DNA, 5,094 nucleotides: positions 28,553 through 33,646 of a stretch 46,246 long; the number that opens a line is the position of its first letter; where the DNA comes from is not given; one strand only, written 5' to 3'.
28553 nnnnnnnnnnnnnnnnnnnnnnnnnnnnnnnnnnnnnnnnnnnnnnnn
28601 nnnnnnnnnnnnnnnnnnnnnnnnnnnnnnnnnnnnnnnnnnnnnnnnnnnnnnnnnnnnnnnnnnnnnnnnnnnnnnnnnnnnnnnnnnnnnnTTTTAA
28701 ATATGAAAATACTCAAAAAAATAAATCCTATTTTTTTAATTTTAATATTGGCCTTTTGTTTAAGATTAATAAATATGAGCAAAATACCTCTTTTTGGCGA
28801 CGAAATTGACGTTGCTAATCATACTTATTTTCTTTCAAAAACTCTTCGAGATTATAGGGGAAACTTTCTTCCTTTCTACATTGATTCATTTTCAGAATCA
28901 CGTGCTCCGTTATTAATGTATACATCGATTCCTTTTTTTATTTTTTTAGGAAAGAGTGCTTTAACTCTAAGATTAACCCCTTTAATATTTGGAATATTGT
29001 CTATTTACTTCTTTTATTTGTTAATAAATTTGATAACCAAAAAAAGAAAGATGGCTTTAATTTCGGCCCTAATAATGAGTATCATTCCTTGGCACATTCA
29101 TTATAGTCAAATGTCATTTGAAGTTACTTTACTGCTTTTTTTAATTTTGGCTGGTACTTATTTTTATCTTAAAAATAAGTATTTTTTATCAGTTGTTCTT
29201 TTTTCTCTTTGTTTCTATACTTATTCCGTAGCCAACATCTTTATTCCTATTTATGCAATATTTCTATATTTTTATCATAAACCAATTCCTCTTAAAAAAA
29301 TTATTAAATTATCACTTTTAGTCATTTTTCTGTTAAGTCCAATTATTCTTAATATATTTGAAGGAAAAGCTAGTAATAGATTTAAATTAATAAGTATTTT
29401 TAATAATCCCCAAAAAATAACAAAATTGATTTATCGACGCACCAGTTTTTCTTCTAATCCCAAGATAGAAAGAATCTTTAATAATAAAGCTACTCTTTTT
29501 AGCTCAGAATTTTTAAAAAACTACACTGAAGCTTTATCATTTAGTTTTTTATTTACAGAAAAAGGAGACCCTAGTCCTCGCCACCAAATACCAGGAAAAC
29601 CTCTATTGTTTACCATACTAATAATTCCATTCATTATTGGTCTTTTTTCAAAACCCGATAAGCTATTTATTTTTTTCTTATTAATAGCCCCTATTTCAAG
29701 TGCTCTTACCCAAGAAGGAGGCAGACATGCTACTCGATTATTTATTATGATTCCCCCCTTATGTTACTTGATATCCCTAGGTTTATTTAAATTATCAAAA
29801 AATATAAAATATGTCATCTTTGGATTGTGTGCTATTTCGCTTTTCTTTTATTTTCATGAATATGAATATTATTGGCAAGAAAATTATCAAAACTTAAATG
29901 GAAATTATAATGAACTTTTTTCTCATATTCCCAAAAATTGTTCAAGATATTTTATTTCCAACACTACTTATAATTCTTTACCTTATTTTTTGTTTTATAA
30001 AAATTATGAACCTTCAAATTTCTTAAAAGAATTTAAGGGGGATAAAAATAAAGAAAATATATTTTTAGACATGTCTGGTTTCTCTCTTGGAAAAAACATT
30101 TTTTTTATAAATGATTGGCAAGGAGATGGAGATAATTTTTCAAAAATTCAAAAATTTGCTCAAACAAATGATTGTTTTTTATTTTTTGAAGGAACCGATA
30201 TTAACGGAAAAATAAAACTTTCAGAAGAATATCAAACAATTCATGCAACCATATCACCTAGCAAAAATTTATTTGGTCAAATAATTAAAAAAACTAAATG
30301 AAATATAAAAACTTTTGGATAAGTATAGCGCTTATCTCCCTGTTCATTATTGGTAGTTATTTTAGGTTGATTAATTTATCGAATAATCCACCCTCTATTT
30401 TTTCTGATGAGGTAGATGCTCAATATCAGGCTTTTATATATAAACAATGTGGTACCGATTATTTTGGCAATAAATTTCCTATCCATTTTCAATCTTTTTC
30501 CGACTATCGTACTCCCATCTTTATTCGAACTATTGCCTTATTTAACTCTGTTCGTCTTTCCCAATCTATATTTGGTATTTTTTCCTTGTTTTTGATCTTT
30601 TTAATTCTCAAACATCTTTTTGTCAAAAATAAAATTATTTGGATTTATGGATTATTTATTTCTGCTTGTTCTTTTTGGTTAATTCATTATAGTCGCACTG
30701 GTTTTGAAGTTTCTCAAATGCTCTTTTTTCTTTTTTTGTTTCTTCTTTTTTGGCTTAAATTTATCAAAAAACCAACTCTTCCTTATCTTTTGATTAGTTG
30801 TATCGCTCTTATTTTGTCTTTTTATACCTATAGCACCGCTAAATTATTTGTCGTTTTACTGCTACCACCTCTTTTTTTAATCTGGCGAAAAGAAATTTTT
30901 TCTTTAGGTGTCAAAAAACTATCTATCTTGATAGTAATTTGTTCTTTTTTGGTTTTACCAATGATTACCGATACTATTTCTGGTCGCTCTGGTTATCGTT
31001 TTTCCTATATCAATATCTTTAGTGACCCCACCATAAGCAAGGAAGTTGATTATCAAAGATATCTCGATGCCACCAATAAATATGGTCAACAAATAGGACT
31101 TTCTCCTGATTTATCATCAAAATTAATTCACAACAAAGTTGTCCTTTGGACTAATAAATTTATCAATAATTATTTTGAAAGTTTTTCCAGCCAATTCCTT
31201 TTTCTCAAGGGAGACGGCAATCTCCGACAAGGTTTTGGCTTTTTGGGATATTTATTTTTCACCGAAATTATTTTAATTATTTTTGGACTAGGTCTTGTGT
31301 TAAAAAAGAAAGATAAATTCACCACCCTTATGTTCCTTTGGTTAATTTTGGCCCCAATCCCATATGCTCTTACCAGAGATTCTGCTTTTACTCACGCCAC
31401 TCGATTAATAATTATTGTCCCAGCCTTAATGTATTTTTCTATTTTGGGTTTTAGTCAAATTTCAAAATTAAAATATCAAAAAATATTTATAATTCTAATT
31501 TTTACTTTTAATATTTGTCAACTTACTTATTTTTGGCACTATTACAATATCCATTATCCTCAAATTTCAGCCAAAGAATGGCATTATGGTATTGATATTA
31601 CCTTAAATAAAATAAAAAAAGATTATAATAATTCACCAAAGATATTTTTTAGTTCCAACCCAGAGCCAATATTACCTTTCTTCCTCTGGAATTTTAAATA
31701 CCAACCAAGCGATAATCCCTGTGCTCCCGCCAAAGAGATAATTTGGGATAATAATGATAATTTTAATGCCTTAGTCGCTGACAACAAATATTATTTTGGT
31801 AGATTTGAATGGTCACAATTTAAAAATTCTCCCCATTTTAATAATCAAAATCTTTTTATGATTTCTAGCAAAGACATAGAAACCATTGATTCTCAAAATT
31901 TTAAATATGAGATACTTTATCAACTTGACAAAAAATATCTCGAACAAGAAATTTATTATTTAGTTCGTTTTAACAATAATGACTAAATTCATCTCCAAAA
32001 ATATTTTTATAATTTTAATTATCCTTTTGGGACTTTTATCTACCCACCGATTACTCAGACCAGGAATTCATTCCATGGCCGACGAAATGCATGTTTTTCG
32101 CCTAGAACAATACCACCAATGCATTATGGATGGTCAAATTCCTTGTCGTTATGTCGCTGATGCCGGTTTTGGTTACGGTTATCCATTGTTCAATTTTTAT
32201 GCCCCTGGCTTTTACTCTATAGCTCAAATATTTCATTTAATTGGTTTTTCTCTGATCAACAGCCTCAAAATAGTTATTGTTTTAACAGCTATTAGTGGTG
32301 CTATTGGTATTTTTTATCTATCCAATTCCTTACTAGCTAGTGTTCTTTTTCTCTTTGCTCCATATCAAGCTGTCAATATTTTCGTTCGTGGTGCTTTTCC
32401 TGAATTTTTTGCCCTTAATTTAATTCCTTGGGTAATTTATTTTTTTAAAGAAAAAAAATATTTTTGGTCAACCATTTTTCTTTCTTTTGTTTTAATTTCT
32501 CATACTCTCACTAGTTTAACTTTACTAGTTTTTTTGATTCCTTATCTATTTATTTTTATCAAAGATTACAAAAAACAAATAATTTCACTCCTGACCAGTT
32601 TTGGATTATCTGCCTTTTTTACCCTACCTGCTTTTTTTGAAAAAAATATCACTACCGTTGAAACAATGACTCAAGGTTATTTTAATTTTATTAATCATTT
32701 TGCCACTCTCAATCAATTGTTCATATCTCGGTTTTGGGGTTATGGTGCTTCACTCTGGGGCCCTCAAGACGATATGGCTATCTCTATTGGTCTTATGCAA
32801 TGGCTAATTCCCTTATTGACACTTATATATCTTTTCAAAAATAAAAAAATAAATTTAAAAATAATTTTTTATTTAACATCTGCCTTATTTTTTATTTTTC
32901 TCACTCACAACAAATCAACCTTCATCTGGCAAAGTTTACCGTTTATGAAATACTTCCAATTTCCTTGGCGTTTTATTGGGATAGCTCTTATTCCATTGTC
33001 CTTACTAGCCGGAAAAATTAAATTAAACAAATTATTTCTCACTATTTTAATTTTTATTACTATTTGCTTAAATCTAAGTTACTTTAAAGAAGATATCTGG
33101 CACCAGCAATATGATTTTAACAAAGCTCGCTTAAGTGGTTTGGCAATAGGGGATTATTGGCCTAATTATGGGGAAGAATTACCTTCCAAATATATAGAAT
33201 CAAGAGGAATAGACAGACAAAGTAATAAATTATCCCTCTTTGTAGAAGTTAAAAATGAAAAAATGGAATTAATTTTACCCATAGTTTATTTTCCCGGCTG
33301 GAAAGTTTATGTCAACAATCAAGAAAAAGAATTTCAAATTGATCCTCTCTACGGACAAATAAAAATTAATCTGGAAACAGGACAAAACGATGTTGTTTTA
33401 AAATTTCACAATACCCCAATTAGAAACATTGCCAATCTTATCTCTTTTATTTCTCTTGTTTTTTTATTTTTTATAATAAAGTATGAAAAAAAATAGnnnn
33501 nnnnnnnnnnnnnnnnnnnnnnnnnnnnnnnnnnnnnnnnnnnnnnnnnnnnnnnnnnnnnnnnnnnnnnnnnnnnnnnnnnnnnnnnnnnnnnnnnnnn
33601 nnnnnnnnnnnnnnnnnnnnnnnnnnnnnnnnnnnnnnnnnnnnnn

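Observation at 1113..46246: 45-kb glycosylation super-locus dominated by 16-18 GT-C membrane glycosyltransferases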

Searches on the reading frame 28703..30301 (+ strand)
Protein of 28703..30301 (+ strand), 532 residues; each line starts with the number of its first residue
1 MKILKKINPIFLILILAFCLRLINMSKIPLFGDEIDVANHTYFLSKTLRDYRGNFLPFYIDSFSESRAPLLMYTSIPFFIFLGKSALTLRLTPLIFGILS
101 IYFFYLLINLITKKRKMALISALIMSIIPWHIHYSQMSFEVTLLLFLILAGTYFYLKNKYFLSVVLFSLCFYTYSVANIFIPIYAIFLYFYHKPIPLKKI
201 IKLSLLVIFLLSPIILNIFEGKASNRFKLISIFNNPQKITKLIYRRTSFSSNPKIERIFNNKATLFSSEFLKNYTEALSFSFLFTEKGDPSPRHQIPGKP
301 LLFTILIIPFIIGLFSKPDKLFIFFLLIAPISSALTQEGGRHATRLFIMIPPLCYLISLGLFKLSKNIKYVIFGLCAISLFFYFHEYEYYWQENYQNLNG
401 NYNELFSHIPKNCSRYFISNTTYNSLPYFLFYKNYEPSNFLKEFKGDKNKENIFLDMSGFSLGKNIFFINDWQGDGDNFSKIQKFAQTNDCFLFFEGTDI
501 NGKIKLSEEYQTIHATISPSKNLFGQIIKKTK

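Call 7: search_protein_families(library=pfam, max_evalue=0.01, proteins=[window:28703-30301:+])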
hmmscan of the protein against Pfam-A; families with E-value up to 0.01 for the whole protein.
window:28703-30301:+ (532 aa): 2 families
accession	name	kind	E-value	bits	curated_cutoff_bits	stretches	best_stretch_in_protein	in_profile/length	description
PF02366.24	PMT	-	0.00011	22.3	22.7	1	33-157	24-153/245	Dolichyl-phosphate-mannose-protein mannosyltransferase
PF13231.12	PMT_2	-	0.0017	19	26.1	1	69-214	4-157/160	Dolichyl-phosphate-mannose-protein mannosyltransferase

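Call 20: search_protein_families(library=ncbifam, max_evalue=0.01, proteins=[window:28703-30301:+])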
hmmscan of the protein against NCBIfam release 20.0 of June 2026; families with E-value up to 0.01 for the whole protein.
window:28703-30301:+ (532 aa): 1 family
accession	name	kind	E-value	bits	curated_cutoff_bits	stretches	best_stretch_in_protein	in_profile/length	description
TIGR03663.1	TIGR03663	subfamily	1.5e-06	27.5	126.25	1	9-156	3-138/435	flippase activity-associated protein Agl23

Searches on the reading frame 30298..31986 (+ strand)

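Call 7: search_protein_families(library=pfam, max_evalue=0.01, proteins=[window:30298-31986:+])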
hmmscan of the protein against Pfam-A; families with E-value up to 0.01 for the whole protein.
window:30298-31986:+ (562 aa): 1 family
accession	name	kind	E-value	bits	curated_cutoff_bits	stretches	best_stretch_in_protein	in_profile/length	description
PF13231.12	PMT_2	-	0.00039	21.1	26.1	1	83-221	22-156/160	Dolichyl-phosphate-mannose-protein mannosyltransferase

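Call 20: search_protein_families(library=ncbifam, max_evalue=0.01, proteins=[window:30298-31986:+])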
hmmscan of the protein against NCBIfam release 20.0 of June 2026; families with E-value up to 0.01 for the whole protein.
window:30298-31986:+ (562 aa): 0 families

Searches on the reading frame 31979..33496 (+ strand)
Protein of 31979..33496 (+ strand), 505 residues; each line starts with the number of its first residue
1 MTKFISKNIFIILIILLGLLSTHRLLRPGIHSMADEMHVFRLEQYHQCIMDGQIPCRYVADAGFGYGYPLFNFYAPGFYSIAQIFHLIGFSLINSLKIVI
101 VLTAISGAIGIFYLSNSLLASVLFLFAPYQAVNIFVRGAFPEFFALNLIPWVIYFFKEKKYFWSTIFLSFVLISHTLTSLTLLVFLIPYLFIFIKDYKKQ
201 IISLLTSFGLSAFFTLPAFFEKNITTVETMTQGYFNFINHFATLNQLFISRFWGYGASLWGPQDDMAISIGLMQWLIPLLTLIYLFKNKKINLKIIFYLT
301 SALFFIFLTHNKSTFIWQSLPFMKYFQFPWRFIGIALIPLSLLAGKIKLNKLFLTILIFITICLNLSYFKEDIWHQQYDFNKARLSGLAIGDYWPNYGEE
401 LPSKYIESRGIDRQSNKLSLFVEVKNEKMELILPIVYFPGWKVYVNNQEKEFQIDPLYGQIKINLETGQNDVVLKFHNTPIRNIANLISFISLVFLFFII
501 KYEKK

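Call 7: search_protein_families(library=pfam, max_evalue=0.01, proteins=[window:31979-33496:+])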
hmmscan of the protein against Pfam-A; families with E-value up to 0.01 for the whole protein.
window:31979-33496:+ (505 aa): 1 family
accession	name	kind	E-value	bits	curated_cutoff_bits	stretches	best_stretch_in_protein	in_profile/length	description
PF09586.16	YfhO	-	2.6e-07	29.9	28.5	1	414-478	762-825/835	Bacterial membrane protein YfhO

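Call 20: search_protein_families(library=ncbifam, max_evalue=0.01, proteins=[window:31979-33496:+])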
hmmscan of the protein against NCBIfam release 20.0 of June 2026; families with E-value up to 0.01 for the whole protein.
window:31979-33496:+ (505 aa): 0 families
